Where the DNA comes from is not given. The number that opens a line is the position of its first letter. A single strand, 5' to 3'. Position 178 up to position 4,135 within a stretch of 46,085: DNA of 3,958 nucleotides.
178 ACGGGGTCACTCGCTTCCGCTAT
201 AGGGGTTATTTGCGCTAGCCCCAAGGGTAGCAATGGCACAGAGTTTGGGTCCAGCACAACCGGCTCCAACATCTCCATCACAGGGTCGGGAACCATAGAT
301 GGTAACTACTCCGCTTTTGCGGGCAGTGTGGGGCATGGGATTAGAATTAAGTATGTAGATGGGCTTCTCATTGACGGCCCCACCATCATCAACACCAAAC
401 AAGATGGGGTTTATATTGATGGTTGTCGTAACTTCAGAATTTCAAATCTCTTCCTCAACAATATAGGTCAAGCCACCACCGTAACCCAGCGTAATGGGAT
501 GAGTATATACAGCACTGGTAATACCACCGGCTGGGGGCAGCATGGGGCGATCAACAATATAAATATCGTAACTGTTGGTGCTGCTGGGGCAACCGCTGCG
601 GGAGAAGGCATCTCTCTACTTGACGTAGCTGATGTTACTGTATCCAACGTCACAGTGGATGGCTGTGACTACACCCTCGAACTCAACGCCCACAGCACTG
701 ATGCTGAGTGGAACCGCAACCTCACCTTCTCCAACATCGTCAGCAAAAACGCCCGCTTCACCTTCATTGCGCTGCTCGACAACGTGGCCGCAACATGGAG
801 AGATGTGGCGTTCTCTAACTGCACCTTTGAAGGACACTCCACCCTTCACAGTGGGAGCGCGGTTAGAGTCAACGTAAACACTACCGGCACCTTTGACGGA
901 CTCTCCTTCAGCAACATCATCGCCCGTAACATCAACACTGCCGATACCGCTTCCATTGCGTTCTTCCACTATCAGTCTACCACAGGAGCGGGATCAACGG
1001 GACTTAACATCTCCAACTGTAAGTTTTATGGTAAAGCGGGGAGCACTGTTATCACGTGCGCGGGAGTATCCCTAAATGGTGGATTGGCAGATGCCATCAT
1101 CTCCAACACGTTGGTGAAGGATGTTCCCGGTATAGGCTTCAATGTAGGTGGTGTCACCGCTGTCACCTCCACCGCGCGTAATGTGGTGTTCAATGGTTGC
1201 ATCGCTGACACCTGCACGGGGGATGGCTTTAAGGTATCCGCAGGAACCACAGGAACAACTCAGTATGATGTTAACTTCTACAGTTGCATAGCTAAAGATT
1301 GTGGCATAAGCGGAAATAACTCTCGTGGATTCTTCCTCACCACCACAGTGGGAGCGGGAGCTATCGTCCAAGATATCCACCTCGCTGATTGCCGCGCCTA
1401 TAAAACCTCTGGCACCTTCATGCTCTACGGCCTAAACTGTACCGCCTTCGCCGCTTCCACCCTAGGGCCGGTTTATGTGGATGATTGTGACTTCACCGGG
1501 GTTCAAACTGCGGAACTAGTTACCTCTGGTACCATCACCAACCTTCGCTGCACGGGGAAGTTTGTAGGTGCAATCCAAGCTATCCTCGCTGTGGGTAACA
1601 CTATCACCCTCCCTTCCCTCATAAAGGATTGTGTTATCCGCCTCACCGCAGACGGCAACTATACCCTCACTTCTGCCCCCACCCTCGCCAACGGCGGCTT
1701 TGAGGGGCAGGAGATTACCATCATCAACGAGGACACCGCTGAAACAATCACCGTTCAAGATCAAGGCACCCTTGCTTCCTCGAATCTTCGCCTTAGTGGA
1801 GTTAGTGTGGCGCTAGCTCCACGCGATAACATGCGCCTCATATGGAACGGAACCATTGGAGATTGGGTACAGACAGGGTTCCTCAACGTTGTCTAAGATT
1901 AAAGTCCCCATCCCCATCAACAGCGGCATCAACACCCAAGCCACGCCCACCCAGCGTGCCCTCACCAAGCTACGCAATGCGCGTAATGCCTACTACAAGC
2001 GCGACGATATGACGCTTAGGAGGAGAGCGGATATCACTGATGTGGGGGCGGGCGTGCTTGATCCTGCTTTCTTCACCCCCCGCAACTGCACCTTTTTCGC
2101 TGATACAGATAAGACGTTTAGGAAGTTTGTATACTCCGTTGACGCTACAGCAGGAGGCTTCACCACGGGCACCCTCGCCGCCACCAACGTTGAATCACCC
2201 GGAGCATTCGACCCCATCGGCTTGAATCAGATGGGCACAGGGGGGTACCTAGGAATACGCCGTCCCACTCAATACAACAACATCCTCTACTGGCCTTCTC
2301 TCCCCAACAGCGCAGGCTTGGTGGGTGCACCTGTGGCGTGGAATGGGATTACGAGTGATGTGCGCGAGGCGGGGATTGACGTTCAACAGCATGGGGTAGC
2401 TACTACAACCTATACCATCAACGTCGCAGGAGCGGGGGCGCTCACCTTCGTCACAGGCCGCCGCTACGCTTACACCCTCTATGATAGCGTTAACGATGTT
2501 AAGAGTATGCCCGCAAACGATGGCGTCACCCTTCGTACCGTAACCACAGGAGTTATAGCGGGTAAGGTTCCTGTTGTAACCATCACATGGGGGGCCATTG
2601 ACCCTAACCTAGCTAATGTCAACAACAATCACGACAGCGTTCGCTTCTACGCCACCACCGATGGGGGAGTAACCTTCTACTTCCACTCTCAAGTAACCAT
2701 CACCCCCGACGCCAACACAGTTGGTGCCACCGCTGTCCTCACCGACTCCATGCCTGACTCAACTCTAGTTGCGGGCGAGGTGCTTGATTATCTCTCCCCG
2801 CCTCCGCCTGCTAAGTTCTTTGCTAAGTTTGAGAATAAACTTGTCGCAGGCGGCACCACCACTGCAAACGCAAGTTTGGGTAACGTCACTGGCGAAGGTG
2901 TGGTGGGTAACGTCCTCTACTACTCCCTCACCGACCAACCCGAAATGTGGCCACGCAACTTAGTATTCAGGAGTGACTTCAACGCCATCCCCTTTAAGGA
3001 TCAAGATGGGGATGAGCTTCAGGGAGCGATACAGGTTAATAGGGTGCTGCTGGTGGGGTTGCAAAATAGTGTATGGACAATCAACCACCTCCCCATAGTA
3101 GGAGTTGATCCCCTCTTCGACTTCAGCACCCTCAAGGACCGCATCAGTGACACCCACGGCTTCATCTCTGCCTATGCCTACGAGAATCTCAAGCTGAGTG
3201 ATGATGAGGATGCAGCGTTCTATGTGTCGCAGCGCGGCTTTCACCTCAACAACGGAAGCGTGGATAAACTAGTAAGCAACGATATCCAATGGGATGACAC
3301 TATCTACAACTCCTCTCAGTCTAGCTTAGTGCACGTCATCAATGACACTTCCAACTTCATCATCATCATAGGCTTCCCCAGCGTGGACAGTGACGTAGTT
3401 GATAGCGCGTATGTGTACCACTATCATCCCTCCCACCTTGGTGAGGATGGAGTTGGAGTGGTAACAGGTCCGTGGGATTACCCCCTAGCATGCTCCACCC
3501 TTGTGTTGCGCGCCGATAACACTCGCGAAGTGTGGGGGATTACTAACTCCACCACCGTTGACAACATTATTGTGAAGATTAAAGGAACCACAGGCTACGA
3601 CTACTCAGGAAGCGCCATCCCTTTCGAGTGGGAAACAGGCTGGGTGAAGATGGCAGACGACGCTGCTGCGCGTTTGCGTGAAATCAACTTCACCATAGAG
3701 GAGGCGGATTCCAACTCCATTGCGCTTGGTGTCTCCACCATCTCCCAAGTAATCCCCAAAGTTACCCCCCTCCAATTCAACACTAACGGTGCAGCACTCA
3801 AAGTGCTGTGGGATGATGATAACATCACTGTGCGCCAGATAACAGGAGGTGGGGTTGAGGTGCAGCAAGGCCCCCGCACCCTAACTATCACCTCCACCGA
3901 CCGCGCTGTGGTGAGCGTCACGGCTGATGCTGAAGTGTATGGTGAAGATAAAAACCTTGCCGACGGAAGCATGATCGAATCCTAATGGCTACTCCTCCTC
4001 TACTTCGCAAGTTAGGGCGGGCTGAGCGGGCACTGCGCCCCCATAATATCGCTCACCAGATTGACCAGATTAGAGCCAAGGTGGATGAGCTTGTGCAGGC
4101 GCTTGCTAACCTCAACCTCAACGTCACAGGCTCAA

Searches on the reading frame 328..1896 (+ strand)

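Call 7: search_protein_families(library=pfam, proteins=[window:328-1896:+], max_evalue=0.01)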
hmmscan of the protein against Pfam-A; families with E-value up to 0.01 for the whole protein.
window:328-1896:+ (522 aa): 2 families
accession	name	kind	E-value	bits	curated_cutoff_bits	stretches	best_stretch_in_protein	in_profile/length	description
PF13229.12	Beta_helix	-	8.8e-08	32.4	25.9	1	3-182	1-154/158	Right handed beta helix region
PF25692.1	Phage_depo_C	-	7.3e-07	30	25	1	435-510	18-88/90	Phage depolymerase C-terminal beta sandwich domain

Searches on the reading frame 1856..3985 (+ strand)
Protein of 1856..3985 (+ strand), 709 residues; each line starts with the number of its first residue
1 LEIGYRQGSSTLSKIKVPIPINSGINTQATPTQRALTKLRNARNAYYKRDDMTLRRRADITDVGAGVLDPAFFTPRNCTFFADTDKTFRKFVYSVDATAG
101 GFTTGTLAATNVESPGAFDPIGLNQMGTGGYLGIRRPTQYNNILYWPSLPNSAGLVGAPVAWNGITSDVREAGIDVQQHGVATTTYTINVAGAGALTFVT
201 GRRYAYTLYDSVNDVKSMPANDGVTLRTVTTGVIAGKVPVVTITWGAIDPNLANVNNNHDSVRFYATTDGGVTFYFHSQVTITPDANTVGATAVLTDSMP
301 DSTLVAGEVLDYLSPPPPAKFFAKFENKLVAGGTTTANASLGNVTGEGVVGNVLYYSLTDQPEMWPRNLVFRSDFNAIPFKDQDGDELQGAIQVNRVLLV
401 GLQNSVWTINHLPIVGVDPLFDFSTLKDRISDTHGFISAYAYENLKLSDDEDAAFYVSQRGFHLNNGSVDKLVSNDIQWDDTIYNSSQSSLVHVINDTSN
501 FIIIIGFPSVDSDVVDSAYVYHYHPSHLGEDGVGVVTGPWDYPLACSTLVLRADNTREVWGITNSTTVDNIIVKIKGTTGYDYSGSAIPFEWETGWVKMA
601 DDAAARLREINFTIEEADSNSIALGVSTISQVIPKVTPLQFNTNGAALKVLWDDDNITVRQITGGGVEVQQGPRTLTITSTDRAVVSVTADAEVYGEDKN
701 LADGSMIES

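Call 7: search_protein_families(library=pfam, proteins=[window:1856-3985:+], max_evalue=0.01)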
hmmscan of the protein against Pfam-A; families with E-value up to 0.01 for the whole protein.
window:1856-3985:+ (709 aa): 0 families

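Call 69: search_protein_families(library=phrogs, proteins=[window:1856-3985:+], max_evalue=0.01)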
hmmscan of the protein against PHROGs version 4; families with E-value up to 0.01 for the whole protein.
window:1856-3985:+ (709 aa): 1 family
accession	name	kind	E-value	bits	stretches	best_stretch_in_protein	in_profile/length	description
phrog_3287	-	head and packaging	1.4e-07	31.8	1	318-618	148-455/524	virion structural protein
